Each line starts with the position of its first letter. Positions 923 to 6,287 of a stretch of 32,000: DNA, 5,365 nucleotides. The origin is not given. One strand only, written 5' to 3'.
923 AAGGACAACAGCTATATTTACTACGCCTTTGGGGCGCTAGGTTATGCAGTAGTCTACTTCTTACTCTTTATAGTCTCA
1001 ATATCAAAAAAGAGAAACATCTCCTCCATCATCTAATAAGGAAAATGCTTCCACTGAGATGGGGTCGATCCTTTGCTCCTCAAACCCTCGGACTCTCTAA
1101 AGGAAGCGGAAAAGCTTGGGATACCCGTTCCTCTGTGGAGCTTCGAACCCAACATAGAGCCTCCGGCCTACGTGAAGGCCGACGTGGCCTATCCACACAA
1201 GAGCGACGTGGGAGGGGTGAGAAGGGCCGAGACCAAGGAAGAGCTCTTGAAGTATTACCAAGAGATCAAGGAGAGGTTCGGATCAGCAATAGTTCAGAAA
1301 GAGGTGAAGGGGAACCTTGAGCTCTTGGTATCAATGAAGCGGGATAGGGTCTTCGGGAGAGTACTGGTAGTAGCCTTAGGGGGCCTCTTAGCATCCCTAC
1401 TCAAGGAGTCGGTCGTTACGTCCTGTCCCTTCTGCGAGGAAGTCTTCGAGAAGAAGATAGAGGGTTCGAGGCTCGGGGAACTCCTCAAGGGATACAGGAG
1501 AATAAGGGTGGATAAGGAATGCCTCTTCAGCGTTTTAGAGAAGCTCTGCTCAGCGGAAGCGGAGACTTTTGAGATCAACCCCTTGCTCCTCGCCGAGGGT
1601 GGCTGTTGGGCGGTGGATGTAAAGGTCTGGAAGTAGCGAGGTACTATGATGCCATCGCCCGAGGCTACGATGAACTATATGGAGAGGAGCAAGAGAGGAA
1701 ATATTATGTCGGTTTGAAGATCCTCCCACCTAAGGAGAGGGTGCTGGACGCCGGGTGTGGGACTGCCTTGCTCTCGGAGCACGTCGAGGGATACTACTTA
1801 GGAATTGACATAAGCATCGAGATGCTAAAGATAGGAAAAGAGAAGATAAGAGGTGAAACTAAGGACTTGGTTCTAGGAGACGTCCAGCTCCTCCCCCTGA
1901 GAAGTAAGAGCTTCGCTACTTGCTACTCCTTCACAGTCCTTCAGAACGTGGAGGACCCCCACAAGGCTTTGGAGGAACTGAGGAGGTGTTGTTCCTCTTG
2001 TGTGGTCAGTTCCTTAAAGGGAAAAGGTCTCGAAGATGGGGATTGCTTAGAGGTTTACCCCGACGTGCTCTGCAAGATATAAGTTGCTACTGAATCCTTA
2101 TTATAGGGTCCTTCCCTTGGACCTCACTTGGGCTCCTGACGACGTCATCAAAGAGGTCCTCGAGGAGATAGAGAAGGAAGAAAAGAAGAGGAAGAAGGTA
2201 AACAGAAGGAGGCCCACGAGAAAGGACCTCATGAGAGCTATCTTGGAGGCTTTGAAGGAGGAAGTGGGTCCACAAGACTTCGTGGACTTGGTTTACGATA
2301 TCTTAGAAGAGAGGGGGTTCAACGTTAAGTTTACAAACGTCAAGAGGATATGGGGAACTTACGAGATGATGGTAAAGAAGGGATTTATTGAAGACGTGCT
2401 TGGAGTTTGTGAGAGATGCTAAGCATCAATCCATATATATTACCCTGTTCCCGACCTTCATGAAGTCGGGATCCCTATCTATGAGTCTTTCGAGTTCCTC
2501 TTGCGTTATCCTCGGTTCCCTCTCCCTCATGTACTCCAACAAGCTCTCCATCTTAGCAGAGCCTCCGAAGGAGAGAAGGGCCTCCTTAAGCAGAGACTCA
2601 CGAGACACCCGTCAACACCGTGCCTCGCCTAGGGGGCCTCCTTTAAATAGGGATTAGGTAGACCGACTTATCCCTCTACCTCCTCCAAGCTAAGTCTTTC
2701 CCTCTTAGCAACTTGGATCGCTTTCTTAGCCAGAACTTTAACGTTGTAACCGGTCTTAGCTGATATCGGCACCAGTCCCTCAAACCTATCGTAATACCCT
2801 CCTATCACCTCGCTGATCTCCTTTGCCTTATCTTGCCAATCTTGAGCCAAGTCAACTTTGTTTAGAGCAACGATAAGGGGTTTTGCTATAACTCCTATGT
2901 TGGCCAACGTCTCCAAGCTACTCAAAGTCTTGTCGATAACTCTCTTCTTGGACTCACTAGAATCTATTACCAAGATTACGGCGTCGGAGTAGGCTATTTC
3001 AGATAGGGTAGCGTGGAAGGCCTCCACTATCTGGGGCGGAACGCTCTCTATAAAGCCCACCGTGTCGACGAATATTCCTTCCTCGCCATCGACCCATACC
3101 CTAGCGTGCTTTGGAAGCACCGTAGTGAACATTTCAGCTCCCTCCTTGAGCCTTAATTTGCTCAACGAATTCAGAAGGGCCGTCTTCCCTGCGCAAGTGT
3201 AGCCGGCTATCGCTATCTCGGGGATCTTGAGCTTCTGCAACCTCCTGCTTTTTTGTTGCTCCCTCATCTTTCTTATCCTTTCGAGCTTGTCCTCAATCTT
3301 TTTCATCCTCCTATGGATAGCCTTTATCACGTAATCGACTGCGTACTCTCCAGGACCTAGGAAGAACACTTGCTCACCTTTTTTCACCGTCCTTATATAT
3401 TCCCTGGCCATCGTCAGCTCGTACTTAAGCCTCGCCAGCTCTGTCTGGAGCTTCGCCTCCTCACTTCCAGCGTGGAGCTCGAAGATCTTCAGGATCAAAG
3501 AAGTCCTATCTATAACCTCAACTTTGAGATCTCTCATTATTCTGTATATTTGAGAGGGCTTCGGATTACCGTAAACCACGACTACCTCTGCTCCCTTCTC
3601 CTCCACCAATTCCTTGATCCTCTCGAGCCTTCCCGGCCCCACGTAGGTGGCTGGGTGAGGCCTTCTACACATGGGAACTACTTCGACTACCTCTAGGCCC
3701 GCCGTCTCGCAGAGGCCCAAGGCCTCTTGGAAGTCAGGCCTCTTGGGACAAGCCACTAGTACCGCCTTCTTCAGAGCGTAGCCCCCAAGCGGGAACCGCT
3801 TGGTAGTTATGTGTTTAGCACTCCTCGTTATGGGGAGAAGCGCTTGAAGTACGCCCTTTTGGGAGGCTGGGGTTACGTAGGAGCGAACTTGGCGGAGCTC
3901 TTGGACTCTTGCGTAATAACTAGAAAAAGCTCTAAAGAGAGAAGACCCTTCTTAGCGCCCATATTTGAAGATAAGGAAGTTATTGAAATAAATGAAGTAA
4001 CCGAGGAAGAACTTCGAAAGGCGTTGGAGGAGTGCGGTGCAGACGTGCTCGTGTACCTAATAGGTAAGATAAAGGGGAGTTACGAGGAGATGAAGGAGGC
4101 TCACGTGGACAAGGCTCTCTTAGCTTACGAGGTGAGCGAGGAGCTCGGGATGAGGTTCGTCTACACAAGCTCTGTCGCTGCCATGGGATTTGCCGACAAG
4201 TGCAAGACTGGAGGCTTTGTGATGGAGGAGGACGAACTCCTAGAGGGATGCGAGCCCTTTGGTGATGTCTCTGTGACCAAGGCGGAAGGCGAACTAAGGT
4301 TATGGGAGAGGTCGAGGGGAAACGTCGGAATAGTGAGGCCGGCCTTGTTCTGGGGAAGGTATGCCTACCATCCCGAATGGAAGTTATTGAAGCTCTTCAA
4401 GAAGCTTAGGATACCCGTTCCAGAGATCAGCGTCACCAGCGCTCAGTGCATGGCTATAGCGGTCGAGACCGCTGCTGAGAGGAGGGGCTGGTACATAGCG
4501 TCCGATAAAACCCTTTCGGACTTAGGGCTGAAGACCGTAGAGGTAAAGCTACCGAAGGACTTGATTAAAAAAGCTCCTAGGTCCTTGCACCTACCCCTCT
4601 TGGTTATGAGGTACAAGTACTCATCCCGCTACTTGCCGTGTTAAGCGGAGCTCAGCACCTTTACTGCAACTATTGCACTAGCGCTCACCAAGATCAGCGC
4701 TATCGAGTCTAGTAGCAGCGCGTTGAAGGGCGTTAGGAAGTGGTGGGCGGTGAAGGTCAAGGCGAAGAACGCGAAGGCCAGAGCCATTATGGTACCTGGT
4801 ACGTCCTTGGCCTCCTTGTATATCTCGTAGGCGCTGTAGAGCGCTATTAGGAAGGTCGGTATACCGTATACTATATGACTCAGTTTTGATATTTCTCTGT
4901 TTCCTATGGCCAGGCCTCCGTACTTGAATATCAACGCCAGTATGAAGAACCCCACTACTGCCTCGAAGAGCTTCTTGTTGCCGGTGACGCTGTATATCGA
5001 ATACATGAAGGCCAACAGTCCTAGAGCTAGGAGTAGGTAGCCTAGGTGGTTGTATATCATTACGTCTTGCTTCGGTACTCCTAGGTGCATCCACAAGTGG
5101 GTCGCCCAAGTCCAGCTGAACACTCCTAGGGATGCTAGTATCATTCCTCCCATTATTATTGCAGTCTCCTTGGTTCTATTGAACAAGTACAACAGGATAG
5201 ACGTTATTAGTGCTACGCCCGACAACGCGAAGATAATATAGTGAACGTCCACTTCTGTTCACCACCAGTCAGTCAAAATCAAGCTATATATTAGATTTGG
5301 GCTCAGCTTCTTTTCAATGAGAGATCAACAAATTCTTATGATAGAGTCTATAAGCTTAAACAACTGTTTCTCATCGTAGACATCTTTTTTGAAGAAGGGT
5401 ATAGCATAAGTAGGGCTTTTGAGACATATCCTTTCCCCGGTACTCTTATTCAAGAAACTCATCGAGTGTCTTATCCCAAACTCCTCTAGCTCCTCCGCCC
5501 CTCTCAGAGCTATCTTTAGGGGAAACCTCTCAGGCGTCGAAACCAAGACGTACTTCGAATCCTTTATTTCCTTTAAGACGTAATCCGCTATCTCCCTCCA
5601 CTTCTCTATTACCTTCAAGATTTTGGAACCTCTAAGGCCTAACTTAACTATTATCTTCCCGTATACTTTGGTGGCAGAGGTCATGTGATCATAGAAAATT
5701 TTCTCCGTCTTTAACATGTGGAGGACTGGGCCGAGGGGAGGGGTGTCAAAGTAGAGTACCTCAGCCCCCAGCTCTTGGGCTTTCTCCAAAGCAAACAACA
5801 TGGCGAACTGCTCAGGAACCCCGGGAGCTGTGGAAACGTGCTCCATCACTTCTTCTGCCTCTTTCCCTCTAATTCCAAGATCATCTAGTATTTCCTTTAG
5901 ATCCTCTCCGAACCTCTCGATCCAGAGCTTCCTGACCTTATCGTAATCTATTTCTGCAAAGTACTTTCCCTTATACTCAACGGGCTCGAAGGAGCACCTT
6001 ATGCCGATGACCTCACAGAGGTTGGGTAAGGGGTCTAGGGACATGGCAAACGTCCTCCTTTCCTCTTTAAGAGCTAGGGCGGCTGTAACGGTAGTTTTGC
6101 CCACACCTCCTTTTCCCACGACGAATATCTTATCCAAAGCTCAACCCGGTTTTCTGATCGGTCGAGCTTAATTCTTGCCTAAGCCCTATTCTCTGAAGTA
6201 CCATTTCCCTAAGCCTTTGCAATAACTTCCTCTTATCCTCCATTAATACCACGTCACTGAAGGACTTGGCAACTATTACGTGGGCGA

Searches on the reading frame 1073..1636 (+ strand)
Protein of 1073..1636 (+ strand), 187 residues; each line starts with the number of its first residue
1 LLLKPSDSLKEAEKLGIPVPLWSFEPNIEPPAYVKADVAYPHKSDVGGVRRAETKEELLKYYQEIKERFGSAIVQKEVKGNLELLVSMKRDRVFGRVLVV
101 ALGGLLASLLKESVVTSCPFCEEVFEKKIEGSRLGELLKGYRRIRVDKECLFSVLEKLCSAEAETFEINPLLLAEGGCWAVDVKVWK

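Call 74: search_protein_families(library=pfam, proteins=[window:1073-1636:+], max_evalue=0.001)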
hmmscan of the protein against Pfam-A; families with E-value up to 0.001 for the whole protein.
window:1073-1636:+ (187 aa): 1 family
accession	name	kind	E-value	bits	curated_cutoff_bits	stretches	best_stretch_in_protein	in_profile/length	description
PF13549.11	ATP-grasp_5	-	3e-22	79.5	27.6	1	8-185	38-219/221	ATP-grasp domain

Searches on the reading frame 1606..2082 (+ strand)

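Call 74: search_protein_families(library=pfam, proteins=[window:1606-2082:+], max_evalue=0.001)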
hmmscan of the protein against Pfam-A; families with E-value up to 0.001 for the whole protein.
window:1606-2082:+ (158 aa): 6 families
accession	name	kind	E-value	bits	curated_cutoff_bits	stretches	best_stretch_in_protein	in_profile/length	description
PF08241.18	Methyltransf_11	-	4.9e-16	59.6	21.2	1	47-129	1-87/95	Methyltransferase domain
PF13649.12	Methyltransf_25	-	5.1e-12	46.8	27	1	46-129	1-93/97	Methyltransferase domain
PF13847.12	Methyltransf_31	-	3.9e-08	33.5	27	1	43-128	4-100/145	Methyltransferase domain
PF08242.18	Methyltransf_12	-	4.2e-08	34.2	30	1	47-129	1-92/98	Methyltransferase domain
PF13489.12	Methyltransf_23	-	1.8e-06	28.2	27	1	39-130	19-109/164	Methyltransferase domain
PF01209.24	Ubie_methyltran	-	6.1e-06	26.2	20.1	1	44-128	49-142/233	ubiE/COQ5 methyltransferase family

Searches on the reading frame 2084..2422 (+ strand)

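Call 74: search_protein_families(library=pfam, proteins=[window:2084-2422:+], max_evalue=0.001)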
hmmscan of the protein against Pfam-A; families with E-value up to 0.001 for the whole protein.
window:2084-2422:+ (112 aa): 1 family
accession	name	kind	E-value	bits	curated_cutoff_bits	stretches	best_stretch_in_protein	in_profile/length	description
PF09840.14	DUF2067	-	0.00056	20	24.9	1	22-85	46-104/187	Uncharacterized protein conserved in archaea (DUF2067)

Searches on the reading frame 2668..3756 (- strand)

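Call 74: search_protein_families(library=pfam, proteins=[window:2668-3756:-], max_evalue=0.001)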
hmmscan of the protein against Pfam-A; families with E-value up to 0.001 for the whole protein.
window:2668-3756:- (362 aa): 8 families
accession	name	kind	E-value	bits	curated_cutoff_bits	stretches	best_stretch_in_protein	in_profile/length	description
PF13167.11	GTP-bdg_N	-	4e-22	79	25.4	1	9-92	4-88/89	GTP-binding GTPase N-terminal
PF16360.10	GTP-bdg_M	-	2.2e-16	60.6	29.5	1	95-172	1-79/79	GTP-binding GTPase Middle Region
PF01926.29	MMR_HSR1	-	2e-15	57.3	21.9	1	180-300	1-113/113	50S ribosome-binding GTPase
PF00009.33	GTP_EFTU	-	3.2e-07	30.5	26.5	1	254-349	90-185/188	Elongation factor Tu GTP binding domain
PF02492.25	cobW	-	1.5e-05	25.1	20.7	0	227-311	86-163/180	CobW/HypB/UreG, nucleotide-binding domain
PF02421.24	FeoB_N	-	1.5e-05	25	27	1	180-309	2-123/156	Ferrous iron transport protein B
PF03193.22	RsgA_GTPase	-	0.00011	22.5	30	0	254-318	20-79/174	RsgA GTPase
PF00025.27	Arf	-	0.00035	20.5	22.3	0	180-310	16-134/174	ADP-ribosylation factor family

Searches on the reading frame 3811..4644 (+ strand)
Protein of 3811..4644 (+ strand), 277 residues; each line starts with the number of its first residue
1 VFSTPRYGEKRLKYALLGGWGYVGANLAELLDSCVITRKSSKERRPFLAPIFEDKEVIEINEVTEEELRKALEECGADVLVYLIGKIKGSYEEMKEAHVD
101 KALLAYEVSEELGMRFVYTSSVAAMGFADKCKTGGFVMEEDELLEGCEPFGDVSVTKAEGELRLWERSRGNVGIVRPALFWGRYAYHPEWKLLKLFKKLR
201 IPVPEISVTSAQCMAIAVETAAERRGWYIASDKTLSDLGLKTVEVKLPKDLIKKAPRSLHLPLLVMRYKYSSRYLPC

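Call 74: search_protein_families(library=pfam, proteins=[window:3811-4644:+], max_evalue=0.001)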
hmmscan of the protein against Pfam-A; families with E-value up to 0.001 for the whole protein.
window:3811-4644:+ (277 aa): 1 family
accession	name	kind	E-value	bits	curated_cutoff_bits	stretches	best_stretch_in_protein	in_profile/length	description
PF01370.27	Epimerase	-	2.1e-06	27.8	20.9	1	16-187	3-179/240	NAD dependent epimerase/dehydratase family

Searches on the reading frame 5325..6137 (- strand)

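Call 74: search_protein_families(library=pfam, proteins=[window:5325-6137:-], max_evalue=0.001)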
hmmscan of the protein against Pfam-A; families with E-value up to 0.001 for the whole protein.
window:5325-6137:- (270 aa): 3 families
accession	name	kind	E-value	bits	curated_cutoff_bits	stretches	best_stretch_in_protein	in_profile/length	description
PF02374.21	ArsA_ATPase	-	1.5e-22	80.7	24.3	1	3-237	3-250/305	Anion-transporting ATPase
PF01656.29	CbiA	-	1.8e-05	25.1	25.4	1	5-193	3-111/125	CobQ/CobB/MinD/ParA nucleotide binding domain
PF10609.15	ParA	-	5.6e-05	23.1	27.1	0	7-28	10-31/246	NUBPL iron-transfer P-loop NTPase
